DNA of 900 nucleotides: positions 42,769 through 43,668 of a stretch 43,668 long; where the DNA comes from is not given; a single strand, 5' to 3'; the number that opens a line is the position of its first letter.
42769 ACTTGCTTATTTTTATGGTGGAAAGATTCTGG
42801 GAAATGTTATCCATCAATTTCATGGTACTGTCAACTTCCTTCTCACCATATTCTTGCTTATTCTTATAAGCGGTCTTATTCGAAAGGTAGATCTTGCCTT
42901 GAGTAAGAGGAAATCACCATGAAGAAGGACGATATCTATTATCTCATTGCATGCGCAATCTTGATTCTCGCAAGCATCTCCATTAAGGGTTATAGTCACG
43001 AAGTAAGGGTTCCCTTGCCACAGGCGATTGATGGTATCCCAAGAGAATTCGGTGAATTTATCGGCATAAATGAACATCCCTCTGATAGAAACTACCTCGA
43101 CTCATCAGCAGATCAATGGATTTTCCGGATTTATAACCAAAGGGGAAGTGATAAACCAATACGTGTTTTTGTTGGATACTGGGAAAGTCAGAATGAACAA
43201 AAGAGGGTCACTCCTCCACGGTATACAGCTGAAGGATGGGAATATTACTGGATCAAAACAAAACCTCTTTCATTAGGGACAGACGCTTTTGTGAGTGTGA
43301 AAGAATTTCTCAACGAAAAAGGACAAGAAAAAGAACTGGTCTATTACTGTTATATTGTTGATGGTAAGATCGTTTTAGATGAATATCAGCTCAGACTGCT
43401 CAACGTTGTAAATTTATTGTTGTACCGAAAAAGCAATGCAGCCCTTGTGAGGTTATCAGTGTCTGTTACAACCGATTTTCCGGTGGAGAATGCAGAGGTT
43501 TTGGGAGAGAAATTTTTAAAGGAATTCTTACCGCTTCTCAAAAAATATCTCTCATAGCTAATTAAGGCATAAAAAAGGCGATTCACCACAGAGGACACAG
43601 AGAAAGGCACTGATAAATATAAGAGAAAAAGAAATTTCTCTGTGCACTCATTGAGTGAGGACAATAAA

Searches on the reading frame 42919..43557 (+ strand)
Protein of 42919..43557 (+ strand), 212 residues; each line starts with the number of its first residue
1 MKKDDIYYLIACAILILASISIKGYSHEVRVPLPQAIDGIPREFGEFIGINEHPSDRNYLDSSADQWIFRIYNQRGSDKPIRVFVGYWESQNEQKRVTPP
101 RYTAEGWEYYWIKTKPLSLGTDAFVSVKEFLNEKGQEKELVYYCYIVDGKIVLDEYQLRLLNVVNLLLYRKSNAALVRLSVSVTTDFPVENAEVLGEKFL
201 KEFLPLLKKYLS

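Call 17: search_protein_families(library=ncbifam, proteins=[window:42919-43557:+])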
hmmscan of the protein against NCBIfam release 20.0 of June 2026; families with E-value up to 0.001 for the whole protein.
window:42919-43557:+ (212 aa): 5 families
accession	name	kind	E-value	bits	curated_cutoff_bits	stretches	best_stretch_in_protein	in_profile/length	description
NF038142.1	exosort_XrtW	exception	1.4e-26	93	425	1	7-211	297-494/494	exosortase W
TIGR04152.1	exosort_VPLPA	exception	4.2e-21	75.6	400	1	11-211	282-485/486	VPLPA-CTERM-specific exosortase XrtD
TIGR02914.1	EpsI_fam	equivalog_domain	3.1e-18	65.9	42.8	1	61-211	25-174/174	exosortase C-terminal domain/associated protein EpsI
NF045608.2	EpsI_type_V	exception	3.5e-07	29.8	228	1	54-204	57-205/218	exosortase-associated protein EpsI, V-type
NF045609.1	EpsI_type_B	exception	1.3e-06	28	220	1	51-204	57-207/221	exosortase-associated protein EpsI, B-type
